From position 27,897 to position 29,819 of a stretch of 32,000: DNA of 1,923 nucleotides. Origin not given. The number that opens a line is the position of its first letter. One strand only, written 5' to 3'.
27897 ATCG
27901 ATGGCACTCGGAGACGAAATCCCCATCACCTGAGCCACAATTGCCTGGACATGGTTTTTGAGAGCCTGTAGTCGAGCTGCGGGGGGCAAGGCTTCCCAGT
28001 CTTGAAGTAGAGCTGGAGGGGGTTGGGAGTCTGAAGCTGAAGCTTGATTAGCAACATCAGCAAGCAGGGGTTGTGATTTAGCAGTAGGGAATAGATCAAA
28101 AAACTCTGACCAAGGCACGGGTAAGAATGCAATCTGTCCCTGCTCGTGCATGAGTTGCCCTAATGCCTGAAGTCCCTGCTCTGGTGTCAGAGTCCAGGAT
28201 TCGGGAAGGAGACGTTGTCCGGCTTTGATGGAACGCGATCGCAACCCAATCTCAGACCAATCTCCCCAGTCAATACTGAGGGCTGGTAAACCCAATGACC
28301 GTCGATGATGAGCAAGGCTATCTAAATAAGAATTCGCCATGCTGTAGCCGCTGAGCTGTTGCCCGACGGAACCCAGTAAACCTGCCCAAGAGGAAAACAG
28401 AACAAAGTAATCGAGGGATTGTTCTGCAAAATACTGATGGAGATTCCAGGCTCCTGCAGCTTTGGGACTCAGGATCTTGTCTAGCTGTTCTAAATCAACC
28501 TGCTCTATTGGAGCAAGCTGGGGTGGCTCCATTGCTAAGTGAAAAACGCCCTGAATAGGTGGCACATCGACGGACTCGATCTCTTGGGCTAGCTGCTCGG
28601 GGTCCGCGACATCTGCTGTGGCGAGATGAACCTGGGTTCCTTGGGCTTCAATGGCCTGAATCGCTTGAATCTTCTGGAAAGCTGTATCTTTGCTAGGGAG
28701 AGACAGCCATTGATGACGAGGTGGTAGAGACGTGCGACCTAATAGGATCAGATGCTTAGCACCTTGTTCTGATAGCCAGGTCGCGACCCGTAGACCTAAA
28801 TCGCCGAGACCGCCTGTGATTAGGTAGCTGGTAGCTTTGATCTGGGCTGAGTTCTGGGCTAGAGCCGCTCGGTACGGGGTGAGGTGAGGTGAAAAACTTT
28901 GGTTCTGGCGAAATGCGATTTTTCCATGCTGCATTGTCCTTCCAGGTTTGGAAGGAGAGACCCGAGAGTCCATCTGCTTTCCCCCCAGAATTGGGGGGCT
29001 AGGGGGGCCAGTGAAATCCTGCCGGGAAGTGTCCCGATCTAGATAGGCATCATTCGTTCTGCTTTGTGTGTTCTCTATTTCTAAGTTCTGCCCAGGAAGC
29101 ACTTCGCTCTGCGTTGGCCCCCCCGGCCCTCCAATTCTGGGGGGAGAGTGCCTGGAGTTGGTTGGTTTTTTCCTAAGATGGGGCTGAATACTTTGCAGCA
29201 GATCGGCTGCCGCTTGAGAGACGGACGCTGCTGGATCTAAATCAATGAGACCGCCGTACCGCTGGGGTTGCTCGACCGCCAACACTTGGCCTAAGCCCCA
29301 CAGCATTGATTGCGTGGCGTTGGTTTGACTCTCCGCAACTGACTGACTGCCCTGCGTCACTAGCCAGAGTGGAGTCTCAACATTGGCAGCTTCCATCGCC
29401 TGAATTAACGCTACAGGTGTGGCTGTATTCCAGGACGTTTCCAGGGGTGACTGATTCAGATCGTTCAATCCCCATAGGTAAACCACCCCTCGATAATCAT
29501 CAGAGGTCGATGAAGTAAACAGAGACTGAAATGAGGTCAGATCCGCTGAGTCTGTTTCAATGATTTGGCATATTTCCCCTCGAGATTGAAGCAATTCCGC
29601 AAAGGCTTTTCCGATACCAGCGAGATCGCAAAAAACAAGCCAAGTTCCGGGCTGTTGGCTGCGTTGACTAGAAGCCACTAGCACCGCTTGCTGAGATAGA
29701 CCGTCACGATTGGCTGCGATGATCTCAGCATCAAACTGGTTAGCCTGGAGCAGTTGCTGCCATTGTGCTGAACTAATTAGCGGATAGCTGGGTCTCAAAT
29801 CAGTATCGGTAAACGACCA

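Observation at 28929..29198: Composite insertion of about 270 bp (about 90 aa) in the KR, with a compensatory double substitution preserving an element hairpin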

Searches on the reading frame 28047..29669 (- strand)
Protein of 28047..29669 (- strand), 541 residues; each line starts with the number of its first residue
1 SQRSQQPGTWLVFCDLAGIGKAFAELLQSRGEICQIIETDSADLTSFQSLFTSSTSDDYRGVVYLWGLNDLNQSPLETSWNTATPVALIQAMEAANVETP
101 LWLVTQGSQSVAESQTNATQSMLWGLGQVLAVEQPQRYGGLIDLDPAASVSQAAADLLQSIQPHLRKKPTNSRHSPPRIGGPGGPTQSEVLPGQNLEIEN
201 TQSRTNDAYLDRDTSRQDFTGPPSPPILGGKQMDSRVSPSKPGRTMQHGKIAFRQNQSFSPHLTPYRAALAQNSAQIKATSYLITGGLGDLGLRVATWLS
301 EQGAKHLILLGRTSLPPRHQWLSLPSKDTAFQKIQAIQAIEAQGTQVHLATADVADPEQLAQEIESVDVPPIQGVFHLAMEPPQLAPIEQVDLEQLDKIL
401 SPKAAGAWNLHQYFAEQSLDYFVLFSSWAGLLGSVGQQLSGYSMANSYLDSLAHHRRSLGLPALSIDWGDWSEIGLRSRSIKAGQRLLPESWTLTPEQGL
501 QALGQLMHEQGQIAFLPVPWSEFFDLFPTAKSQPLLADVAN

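Call 59: predict_structure(alignment_id=A4)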
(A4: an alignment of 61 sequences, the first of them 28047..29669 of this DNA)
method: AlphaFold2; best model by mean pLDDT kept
length: 541 residues; sequences in the alignment: 61
mean_pLDDT: 82.8   pTM: 0.84
mean pLDDT of the five models: 82.8, 82.0, 81.7, 81.4, 80.7
residues with pLDDT >= 90: 325; 70-90: 110; 50-70: 33; < 50: 73
segments of 3 or more residues with pLDDT < 50: 1-3, 177-246
pLDDT, mean of each block of 10 residues (from residue 1): 70 96 97 91 87 83 92 65 92 94 95 89 93 91 97 97 82 51 35 32 30 29 34 34 53 94 78 76 97 98 98 97 96 98 98 97 98 97 87 90 96 97 95 72 94 95 96 89 84 93 92 91 88 84 82
secondary structure, 60 per line:
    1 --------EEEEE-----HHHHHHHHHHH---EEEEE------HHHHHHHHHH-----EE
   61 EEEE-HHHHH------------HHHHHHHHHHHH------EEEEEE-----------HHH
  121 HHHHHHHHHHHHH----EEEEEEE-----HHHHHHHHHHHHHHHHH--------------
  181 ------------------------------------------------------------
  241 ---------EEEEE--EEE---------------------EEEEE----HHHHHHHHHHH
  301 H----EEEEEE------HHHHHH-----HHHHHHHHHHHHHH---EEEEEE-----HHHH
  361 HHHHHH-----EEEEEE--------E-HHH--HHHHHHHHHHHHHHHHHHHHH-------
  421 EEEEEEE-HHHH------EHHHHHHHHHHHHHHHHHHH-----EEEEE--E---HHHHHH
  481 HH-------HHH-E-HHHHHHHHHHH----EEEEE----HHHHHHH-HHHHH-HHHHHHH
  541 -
elements in order: E9-13 H19-29 E33-37 H44-53 E59-64 H66-70 H83-94 E101-106 H118-133 E138-144 H150-166 E250-254 E257-259 E281-285 H290-301 E306-311 H318-323 H329-342 E346-351 H357-366 E372-377 H393-413 E421-427 H429-432 H440-458 E464-468 H475-482 H496-506 E511-515 H520-526 H528-532 H534-540

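Call 60: search_solved_structures(query=window:28047-29669:-, show_alignments=1, max_evalue=1e-20)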
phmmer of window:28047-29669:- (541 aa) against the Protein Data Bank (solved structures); distinct sequences matched with E-value up to 1e-20: 24.
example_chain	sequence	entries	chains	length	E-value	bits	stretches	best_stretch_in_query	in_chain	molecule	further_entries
3mjv_A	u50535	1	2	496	1.7e-47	165.9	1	281-539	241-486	AmphB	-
3mjc_A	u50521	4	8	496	6.3e-47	164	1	281-539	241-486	AmphB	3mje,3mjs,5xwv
4dif_A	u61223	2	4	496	2.2e-46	162.2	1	281-539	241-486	AmphB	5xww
3mjt_A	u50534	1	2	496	2.5e-46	162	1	281-539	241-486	AmphB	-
6w7s_A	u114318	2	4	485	2.1e-41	145.8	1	268-524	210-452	EryAI | KR1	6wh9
2fr0_A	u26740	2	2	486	2.1e-41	145.8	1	268-524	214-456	Erythromycin synthase, EryAI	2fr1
4imp_A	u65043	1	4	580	5.7e-40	141.1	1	249-536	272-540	Polyketide synthase extender modules 3-4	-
7m7i_B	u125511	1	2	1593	9.7e-40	140.3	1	268-524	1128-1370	EryAI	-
7m7j_B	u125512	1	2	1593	9.8e-40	140.3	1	268-524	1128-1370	EryAI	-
7m7e_B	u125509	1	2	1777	1.1e-39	140.1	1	268-524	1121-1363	6-deoxyerythronolide-B synthase EryA2, modules 3 and 4,EryAI,6-deoxyerythronolide-B syntha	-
7m7f_B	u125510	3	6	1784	1.2e-39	139.9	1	268-524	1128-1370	EryAI,6-deoxyerythronolide-B synthase EryA3, modules 5 and 6 chimera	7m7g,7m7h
8tjn_B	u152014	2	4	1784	1.2e-39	139.9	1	268-524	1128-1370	EryAI,6-deoxyerythronolide-B synthase EryA3, modules 5 and 6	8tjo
4l4x_A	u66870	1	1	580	1.5e-38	136.4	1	248-539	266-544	AmphI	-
5ktk_A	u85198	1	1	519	8.1e-32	114.2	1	270-512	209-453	Polyketide synthase PksJ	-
9d2y_A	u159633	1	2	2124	1.4e-31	113.4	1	278-520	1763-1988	Multifunctional mycocerosic acid synthase membrane-associated MAS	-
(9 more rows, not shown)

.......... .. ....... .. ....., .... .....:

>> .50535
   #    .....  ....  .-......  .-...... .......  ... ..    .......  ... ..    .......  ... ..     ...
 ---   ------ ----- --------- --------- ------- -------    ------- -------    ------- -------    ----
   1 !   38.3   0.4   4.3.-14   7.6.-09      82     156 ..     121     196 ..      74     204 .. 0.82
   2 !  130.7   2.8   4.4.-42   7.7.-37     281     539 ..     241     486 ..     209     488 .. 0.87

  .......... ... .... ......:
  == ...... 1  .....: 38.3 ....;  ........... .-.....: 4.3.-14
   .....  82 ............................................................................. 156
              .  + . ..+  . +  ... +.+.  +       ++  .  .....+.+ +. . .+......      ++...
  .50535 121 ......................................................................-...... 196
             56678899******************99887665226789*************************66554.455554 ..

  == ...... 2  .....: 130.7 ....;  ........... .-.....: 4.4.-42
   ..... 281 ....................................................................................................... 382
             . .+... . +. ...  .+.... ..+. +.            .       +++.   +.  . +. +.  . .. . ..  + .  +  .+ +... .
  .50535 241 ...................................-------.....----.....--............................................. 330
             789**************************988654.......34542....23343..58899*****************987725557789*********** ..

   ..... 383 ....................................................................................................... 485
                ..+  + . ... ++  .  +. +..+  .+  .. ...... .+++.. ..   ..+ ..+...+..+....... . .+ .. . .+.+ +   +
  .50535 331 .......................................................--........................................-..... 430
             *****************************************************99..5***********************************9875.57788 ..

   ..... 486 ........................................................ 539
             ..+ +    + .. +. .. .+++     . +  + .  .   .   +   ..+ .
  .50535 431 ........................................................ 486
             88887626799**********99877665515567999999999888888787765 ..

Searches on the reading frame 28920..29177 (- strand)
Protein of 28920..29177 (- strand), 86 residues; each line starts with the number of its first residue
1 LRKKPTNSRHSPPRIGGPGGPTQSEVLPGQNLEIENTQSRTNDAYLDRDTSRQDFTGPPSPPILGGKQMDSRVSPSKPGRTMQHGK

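Call 44: find_homologous_proteins(query=window:28920-29177:-, max_evalue=0.01)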
Query seq(86 aa): 6 candidates shared short words with the query, none scored E <= 0.01.
